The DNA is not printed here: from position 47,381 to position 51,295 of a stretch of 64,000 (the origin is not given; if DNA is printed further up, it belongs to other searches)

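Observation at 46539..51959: Operon of TonB + 1,190-aa secreted transglutaminase-like/PA14/discoidin protein + O-methyltransferase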

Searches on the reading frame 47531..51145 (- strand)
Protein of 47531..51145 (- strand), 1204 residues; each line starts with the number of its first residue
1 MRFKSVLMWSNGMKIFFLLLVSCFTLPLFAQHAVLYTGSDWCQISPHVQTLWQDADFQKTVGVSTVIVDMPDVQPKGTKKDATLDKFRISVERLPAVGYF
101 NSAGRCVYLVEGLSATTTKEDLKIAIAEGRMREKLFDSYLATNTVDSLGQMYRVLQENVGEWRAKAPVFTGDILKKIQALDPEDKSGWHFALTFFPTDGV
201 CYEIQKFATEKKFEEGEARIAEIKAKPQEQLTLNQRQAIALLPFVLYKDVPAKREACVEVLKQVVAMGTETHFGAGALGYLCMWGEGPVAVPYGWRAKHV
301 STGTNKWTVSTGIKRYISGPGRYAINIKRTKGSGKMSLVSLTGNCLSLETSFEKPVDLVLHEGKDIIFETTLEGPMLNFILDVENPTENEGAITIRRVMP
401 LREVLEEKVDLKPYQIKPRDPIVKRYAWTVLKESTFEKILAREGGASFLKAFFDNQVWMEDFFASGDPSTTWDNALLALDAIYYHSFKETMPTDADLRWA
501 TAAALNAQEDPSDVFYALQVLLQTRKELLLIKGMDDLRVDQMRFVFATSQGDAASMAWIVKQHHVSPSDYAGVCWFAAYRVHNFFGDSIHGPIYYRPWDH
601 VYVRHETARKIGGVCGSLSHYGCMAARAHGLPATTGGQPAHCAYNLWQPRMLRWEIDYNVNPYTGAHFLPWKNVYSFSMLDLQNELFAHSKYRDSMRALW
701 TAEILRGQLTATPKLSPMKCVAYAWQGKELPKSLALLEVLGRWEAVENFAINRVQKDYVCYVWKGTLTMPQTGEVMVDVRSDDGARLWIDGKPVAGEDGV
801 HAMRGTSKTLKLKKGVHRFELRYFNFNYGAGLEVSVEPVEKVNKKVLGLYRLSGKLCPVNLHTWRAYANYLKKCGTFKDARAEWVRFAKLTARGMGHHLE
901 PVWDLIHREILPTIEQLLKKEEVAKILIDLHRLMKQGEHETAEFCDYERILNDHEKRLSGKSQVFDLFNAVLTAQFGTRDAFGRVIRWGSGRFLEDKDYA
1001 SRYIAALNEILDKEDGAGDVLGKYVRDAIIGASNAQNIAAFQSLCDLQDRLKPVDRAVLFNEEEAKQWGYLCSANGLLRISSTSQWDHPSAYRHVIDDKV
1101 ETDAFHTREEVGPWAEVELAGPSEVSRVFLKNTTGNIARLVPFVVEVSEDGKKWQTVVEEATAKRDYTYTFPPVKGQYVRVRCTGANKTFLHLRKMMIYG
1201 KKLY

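Call 5: search_protein_families(library=pfam, proteins=[window:47531-51145:-], max_evalue=0.1)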
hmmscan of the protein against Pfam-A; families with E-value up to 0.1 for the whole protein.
window:47531-51145:- (1204 aa): 3 families
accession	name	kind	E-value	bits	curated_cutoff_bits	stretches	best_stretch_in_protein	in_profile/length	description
PF22633.2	F5_F8_type_C_2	-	3.5e-13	50.4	27.8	1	1095-1181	2-91/91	NedA-like, galactose-binding domain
PF07691.17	PA14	-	5.4e-13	49.4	24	1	751-831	38-126/147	PA14 domain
PF00754.31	F5_F8_type_C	-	6.2e-12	46.2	28.2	1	1080-1187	2-116/127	F5/8 type C domain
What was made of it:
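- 48632..48994 (-): PA14 domain, inserted between the core and the helical domain. Pfam PF07691 at E 5.4e-13 (call 5).
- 47534..47917 (-): C-terminal discoidin (F5/8 type C, CBM32-like) domain. Pfam at E 6e-12 and 3.5e-13 (call 5).
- On PA14 domain (PF07691): E 5.4e-13, 49.4 bits against 24 (call 5).
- On F5/8 type C discoidin / CBM32 (PF00754, PF22633): 46.2 bits against 28.2 and 50.4 bits against 27.8 (call 5).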

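Call 6: search_protein_families(library=ncbifam, proteins=[window:47531-51145:-], max_evalue=0.1)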
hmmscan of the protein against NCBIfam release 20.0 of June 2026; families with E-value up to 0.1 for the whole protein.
window:47531-51145:- (1204 aa): 1 family
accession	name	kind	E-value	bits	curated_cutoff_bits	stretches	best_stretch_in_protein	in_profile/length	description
NF041776.1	xylosidase_Xyl3A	equivalog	0.047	11.6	1250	1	760-844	490-576/846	xylan 1,4-beta-xylosidase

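Call 11: find_homologous_proteins(query=window:47531-51145:-)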
Query window:47531-51145:- (1204 aa): 19 proteins with E <= 0.001 among 8000 candidates.
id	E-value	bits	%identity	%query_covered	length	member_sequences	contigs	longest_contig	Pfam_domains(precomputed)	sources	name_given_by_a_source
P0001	0.0e+0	2808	100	99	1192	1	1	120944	PF00754.32,PF07691.18,PF22633.4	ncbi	-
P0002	0.0e+0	2282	80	99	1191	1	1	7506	PF00754.32,PF07691.18,PF22633.4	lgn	-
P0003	0.0e+0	1744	62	99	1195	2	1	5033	PF00754.32,PF07691.18,PF22633.4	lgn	-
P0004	0.0e+0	1394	51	99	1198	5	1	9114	PF00754.32,PF07691.18,PF22633.4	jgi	jgi:hypothetical protein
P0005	0.0e+0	1382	50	98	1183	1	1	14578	PF00754.32,PF07691.18,PF22633.4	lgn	-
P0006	0.0e+0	1354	50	99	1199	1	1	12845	PF00754.32,PF22633.4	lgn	-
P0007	0.0e+0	1277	51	90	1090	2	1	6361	PF00754.32,PF07691.18,PF22633.4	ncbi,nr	ncbi:MAG: discoidin domain-containing protein, partial [bacterium]|nr:discoidin domain-containing pr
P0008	1.2e-293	995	42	99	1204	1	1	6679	PF00754.32,PF07691.18,PF22633.4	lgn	-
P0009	2.0e-293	995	42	99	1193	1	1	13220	PF00754.32,PF07691.18,PF22633.4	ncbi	-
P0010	9.0e-289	979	41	99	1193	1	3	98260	PF00754.32,PF07691.18,PF22633.4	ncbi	-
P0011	2.8e-281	954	41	99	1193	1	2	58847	PF00754.32,PF07691.18,PF22633.4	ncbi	-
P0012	3.6e-266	904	40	56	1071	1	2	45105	PF00754.32,PF22633.4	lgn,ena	-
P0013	6.7e-264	897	41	57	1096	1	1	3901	PF00754.32,PF22633.4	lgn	-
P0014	2.4e-261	888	39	56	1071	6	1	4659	PF00754.32,PF22633.4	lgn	-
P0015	3.2e-259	881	40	56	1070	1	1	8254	PF00754.32,PF22633.4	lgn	-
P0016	3.0e-245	835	40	56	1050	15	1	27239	PF00754.32,PF22633.4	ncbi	-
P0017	1.0e-238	813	40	57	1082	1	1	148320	PF00754.32,PF22633.4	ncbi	-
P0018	8.7e-222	757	39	56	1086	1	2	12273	PF00754.32,PF22633.4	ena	-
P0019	4.4e-70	255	34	27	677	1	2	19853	PF00754.32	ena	-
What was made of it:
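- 47531..51109 (-): Gene 2: 1,192-aa exported multidomain protein (P0001). A 100% identical database protein of 1,192 aa (call 11).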

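Call 13: find_encoding_contigs(protein=P0001, flank=10000, max_places=3)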
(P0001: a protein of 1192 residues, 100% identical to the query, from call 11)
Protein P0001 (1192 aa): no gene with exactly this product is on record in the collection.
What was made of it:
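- Tried and rejected: Exact look-up of the window protein's contig (call 13).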

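Call 15: find_related_loci(query=A1, collection=genome_contigs, flank=10000)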
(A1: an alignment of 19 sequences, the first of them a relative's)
Query A1 (1192 aa) in genome_contigs; peptide patterns used: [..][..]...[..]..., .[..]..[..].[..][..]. (x = any residue, [..] = any of these).
419 stretches matched a pattern; 253 encode a relative of the query (tblastn E <= 1e-3); the best 80 are kept; 80 distinct loci.
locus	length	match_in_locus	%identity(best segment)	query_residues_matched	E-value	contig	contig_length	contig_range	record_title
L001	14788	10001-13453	42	24-1192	0e+0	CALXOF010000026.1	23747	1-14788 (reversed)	MAG: uncultured Kiritimatiellaeota bacterium isolate BRZ_KQ__bin80 genome assembly, contig: BRZ_KQ__NODE_3967_length_237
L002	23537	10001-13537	41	16-1192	0e+0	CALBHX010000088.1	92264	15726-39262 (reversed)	MAG TPA_asm: uncultured Lentisphaeraceae bacterium isolate SRR1747054_bin.45_CONCOCT_v1.1_MAG genome assembly, contig: E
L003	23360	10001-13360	43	56-1192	0e+0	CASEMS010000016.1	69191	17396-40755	uncultured Lentisphaeraceae bacterium isolate O35_L1_319319_idba_bin.186 genome assembly, contig: O35_L1_319319_idba_bin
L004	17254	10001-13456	42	22-1192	0e+0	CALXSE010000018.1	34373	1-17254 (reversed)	MAG: uncultured Kiritimatiellaeota bacterium isolate BRZ_KF__bin114 genome assembly, contig: BRZ_KF__NODE_1775_length_34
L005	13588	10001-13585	39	1-1192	0e+0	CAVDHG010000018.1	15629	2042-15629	Agathobacter rectalis isolate H07647-L1_cleanbin_000033 genome assembly, contig: Spades_H07647-L1_contig_2648, whole gen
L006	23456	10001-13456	41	22-1192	0e+0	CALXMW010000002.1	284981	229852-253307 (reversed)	MAG: uncultured Kiritimatiellaeota bacterium isolate BRZ_QD__bin101 genome assembly, contig: BRZ_QD__NODE_12_length_2849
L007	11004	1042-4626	50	1-1192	0e+0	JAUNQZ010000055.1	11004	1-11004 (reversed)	MAG: bacterium isolate S3M_St_10 NODE_1353_length_11004_cov_8.310987, whole genome shotgun sequence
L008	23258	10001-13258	43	3-1192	0e+0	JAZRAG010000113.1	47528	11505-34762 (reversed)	MAG: Candidatus Spyradenecus sp. isolate T1900045144_TC20190138.MAGScoT_cleanbin_000013 SGB_4932_k141_474068, whole geno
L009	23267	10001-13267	43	1-1192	0e+0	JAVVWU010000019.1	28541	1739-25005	MAG: Kiritimatiellia bacterium isolate CGS10Y3-bin112 NODE_19_length_28541_cov_3.847386, whole genome shotgun sequence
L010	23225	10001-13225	43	14-1192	0e+0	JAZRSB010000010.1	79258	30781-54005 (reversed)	MAG: Candidatus Spyradenecus sp. isolate T1900045349_YK20190039.MAGScoT_cleanbin_000017 SGB_6737_k141_161682, whole geno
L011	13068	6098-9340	43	8-1192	0e+0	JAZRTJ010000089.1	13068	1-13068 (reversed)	MAG: Candidatus Spyradenecus sp. isolate T1900045343_YK20190033.MAGScoT_cleanbin_000018 SGB_6676_k141_3341528, whole gen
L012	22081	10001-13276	42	1-1192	0e+0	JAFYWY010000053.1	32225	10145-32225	MAG: Opitutales bacterium isolate RGIG7497 Water_buffalos_Colon-5__c425975, whole genome shotgun sequence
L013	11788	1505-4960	42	23-1192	0e+0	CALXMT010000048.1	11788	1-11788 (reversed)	MAG: uncultured Kiritimatiellaeota bacterium isolate BRZ_EK__bin27 genome assembly, contig: BRZ_EK__NODE_6651_length_117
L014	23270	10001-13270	41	3-1192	0e+0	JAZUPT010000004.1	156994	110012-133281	MAG: Candidatus Spyradenecus sp. isolate T1900044864_TS20190330.MAGScoT_cleanbin_000010 SGB_3119_k141_1572092, whole gen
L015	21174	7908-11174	42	3-1192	0e+0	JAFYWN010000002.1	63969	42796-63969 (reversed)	MAG: Kiritimatiellae bacterium isolate RGIG7486 Water_buffalos_Colon-4__c2, whole genome shotgun sequence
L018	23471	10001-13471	43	19-1192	0e+0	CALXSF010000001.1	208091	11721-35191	MAG: uncultured Kiritimatiellaeota bacterium isolate BRZ_BD__bin13 genome assembly, contig: BRZ_BD__NODE_51_length_20809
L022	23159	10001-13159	42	16-1192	7e-157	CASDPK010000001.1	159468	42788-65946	uncultured Lentisphaeraceae bacterium isolate O25_L1_391391_idba_bin.166 genome assembly, contig: O25_L1_391391_idba_bin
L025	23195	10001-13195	37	19-1192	1e-144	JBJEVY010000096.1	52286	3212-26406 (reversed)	MAG: Candidatus Spyradenecus sp. isolate MAHA01_bin.015 NODE_60_length_52286_cov_8.485306, whole genome shotgun sequence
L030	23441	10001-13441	31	3-1192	1e-111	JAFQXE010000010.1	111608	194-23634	MAG: Thermoguttaceae bacterium isolate RGIG2232 Goat_Duodenum-1__c178, whole genome shotgun sequence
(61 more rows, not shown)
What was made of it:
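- Relatives come from gut and rumen PVC bacteria (call 15). The TonB-like + big pair is retained in MAGs labelled as different PVC classes (call 15).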

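Call 20: search_solved_structures(query=A1, max_evalue=1, show_alignments=2)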
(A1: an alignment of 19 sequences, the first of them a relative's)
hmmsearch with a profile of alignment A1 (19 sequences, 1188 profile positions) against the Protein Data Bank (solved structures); distinct sequences matched with E-value up to 1: 38.
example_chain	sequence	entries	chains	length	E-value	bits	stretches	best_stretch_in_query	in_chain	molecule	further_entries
6qdi_A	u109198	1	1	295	1.2e-08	36.6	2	738-814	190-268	PA14 domain-containing protein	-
2j7m_A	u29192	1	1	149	0.00011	23.4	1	1097-1169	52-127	HYALURONIDASE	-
2j1a_A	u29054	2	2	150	0.00011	23.4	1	1097-1169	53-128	HYALURONIDASE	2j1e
6q63_A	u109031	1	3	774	0.00014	23.1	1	1101-1171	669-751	Beta-hexosaminidase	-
2jd9_A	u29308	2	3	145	0.00016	22.9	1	1096-1170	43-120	YECBM32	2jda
6qe7_A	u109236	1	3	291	0.00017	22.8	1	742-825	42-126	Anti-sigma-I factor RsgI3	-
6m8m_A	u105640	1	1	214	0.00018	22.8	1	748-826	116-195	Putative large adhesion protein (Lap) involved in biofilm formation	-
5zu6_A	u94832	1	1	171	0.0006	21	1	1097-1171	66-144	CBM32 domain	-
4a41_A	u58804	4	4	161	0.00092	20.4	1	1080-1166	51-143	ALPHA-N-ACETYLGLUCOSAMINIDASE FAMILY PROTEIN | Alpha-N-acetylglucosaminidase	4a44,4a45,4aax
2v5d_A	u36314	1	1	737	0.0012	20.1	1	1098-1169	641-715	O-GLCNACASE NAGJ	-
2j22_A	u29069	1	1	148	0.0019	19.3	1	1055-1170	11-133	FUCOLECTIN-RELATED PROTEIN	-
4gwi_A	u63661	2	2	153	0.0019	19.3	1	1081-1173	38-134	Platelet aggregation factor Sm-hPAF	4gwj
3le0_A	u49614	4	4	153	0.0026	18.9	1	1084-1173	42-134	Platelet aggregation factor Sm-hPAF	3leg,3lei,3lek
36gk_A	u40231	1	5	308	0.0026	18.9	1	758-829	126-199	RTX protein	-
8ayr_A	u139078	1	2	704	0.0033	18.6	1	1066-1168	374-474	Coagulation factor 5/8 type domain protein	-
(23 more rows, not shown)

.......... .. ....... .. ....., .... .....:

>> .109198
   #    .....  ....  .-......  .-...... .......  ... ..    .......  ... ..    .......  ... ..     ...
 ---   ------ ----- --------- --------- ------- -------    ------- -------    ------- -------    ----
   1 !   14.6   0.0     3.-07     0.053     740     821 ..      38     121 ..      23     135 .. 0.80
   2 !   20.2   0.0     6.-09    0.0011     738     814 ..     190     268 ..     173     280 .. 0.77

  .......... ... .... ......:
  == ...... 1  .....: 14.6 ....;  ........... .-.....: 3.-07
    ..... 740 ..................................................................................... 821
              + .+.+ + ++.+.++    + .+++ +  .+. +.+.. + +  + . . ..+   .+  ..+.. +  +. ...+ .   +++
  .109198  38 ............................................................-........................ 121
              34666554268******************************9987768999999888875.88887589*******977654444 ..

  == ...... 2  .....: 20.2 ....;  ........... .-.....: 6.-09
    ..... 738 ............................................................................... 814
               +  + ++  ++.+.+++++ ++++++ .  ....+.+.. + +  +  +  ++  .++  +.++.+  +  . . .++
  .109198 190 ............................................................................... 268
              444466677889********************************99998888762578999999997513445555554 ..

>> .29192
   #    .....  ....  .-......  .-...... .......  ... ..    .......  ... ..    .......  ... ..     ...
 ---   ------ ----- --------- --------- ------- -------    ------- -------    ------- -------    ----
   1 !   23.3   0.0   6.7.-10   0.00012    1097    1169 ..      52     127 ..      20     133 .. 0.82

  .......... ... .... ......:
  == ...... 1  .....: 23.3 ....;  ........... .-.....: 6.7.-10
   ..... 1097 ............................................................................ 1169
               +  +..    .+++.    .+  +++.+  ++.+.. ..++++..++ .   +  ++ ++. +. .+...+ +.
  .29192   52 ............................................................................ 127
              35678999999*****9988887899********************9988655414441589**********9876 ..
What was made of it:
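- On PA14 domain (PF07691): A profile also hits the PA14 protein 6qdi at E 1.2e-8 (call 20).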

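Call 21: search_protein_families(library=pfam, alignment_id=A1, max_evalue=1)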
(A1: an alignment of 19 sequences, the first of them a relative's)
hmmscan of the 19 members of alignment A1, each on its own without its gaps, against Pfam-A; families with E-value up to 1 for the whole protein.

A. member 1, P0001 (1192 aa): 3 families
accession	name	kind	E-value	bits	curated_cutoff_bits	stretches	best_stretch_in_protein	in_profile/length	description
PF22633.2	F5_F8_type_C_2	-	3.4e-13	50.5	27.8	1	1083-1169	2-91/91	NedA-like, galactose-binding domain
PF07691.17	PA14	-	5.4e-13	49.4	24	1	739-819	38-126/147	PA14 domain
PF00754.31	F5_F8_type_C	-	5.6e-12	46.3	28.2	1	1068-1175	2-116/127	F5/8 type C domain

B. families by the number of members that match (of 19 scanned): 15 families
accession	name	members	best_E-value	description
PF00754.31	F5_F8_type_C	19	2.2e-13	F5/8 type C domain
PF22633.2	F5_F8_type_C_2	19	2.4e-13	NedA-like, galactose-binding domain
PF07691.17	PA14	11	2.5e-13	PA14 domain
PF01841.26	Transglut_core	4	0.021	Transglutaminase-like superfamily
PF13428.12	TPR_14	2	0.07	Tetratricopeptide repeat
PF07738.19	Sad1_UNC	2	0.081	Sad1 / UNC-like C-terminal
PF02259.29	FAT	1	0.0075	FAT domain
PF25607.1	DUF7939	1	0.0094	Domain of unknown function (DUF7939)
PF23241.1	HAT_PRP39_C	1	0.042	PRP39 C-terminal HAT repeat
PF25474.1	TPR_TmcB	1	0.053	TmcB, TPR repeats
PF21423.2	AhtL-like_1st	1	0.071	Pyrogallol hydroxytransferase large subunit-like, domain 1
PF04024.17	PspC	1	0.088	PspC domain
PF20092.4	DUF6483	1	0.23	Family of unknown function (DUF6483)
PF20707.3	bDLD2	1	0.31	Bacterial Death-like domain 2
PF10062.14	DUF2300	1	0.5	Predicted secreted protein (DUF2300)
